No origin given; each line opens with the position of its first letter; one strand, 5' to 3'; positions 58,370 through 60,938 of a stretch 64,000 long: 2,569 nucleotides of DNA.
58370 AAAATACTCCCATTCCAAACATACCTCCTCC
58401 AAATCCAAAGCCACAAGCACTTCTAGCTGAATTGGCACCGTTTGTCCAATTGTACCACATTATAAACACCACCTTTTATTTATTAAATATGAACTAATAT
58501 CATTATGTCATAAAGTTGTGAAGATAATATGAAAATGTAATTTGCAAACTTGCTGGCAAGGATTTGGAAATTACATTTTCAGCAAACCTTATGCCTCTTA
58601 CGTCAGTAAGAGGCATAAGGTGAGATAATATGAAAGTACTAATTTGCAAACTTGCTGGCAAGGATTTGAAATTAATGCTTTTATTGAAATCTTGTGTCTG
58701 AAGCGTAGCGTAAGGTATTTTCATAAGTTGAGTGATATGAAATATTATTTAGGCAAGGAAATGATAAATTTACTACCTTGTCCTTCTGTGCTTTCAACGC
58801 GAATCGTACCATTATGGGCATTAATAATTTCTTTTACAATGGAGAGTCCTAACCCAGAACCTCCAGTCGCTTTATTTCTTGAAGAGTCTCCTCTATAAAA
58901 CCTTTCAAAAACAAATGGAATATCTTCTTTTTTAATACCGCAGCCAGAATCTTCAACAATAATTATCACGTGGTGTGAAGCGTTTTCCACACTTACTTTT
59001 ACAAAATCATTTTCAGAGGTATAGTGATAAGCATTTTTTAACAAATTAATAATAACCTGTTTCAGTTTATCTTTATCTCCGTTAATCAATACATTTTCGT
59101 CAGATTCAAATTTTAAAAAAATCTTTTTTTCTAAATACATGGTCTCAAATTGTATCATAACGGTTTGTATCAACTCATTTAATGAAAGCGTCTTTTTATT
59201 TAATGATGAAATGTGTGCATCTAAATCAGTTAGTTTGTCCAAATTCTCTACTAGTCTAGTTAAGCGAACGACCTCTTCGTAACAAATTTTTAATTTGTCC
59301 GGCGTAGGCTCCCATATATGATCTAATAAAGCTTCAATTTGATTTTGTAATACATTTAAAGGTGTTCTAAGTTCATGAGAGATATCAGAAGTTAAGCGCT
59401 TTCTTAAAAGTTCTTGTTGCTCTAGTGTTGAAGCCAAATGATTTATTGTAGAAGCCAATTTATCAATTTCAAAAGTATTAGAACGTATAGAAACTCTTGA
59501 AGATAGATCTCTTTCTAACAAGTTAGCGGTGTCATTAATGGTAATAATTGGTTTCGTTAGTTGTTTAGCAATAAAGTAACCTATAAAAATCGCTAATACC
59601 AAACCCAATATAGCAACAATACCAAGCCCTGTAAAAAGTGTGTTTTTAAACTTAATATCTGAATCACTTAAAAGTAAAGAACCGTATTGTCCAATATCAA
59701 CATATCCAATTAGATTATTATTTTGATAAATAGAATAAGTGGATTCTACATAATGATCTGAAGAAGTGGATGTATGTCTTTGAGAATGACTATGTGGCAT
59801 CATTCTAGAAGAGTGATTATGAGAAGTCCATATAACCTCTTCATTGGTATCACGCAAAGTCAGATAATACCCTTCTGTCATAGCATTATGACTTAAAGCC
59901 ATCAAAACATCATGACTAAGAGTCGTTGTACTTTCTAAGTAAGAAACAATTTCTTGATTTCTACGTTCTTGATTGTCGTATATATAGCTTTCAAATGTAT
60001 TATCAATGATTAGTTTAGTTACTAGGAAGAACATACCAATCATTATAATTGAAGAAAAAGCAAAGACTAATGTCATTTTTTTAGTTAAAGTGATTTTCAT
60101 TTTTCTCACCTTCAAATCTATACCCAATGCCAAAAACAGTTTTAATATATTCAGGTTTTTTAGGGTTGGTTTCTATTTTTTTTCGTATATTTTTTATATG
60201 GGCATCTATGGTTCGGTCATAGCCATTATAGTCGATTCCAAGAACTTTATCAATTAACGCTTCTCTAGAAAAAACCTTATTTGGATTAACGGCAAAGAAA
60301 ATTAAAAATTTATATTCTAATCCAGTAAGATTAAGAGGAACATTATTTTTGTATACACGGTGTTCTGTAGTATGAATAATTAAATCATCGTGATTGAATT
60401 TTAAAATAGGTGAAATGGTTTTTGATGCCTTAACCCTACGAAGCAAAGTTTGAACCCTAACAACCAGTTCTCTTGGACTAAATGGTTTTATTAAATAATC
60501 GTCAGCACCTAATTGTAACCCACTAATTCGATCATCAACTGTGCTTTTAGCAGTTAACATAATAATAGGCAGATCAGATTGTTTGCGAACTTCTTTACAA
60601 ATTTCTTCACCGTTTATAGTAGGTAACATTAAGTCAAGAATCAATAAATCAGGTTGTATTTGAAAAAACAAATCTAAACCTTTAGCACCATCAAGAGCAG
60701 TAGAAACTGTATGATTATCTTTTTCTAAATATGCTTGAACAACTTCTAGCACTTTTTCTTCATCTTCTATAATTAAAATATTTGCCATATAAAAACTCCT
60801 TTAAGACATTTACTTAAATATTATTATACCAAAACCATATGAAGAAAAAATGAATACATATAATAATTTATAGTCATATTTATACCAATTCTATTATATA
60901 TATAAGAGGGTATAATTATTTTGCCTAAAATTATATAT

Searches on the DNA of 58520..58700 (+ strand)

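Call 23: search_dna_similar(query=window:58520-58700:+, collection=plasmids, mode=distant, max_evalue=1)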
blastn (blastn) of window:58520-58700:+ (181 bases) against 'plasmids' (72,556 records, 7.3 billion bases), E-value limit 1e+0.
Records with a match: 2; places in all: 2; records where one place covers at least 80% of the query: 0.
Best place of each record, by identity: 90-95% 2.
By first word of the organism name: Leptotrichia 2.
By predicted mobility (MOB-suite, as given by PLSDB): non-mobilizable 2.
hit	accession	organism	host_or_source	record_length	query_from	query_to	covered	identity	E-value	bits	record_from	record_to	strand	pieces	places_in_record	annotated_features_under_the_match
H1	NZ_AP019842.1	Leptotrichia wadei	-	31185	144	174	17%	90.6%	5e-1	42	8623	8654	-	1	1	hypothetical protein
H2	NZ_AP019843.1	Leptotrichia wadei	-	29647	144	174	17%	90.6%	5e-1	42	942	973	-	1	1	hypothetical protein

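Call 24: search_dna_similar(query=window:58520-58700:+, collection=phages, mode=distant, max_evalue=1)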
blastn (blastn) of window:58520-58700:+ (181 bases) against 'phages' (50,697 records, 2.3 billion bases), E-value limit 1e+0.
Records with a match: 5; places in all: 5; records where one place covers at least 80% of the query: 0.
Best place of each record, by identity: >=99% 1; 80-90% 4.
By first word of the organism name: Vibrio 4; Pelagibacter 1.
By host as written in the record: - 1; Vibrio natiegens 1; Vibrio parahaemolyticus 1; Vibrio parahaemolyticus G299 1; Candidatus Pelagibacter sp. FZCC0015 1.
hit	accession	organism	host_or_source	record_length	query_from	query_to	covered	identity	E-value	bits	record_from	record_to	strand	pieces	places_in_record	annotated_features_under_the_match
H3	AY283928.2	Vibrio phage KVP40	-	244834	132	173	23%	81.4%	6e-1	39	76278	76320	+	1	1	hypothetical protein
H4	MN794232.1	Vibrio phage VH1_2019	Vibrio natiegens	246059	132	173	23%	81.4%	6e-1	39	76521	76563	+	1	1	hypothetical protein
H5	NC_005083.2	Vibrio phage KVP40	Vibrio parahaemolyticus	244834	132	173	23%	81.4%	6e-1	39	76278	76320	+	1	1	hypothetical protein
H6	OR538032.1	Vibrio phage PG216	Vibrio parahaemolyticus G299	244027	132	173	23%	81.4%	6e-1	39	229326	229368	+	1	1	hypothetical protein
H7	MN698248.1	Pelagibacter phage HTVC202P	Candidatus Pelagibacter sp. FZCC0015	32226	150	170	12%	100.0%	6e-1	39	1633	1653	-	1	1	putative nuclease/exonuclease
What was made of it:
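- Tried and rejected: Phage and plasmid blastn: only chance-level hits (calls 23, 24).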

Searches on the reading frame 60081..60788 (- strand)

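Call 81: search_protein_families(library=pfam, proteins=[window:60081-60788:-], max_evalue=0.001)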
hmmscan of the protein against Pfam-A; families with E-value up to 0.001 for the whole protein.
window:60081-60788:- (235 aa): 2 families
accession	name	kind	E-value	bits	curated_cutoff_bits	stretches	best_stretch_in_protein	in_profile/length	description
PF00072.30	Response_reg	-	2.5e-28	98.9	30.2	1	4-112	1-110/111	Response regulator receiver domain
PF00486.34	Trans_reg_C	-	3.2e-24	85.3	26.2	1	151-225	3-77/77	Transcriptional regulatory protein, C terminal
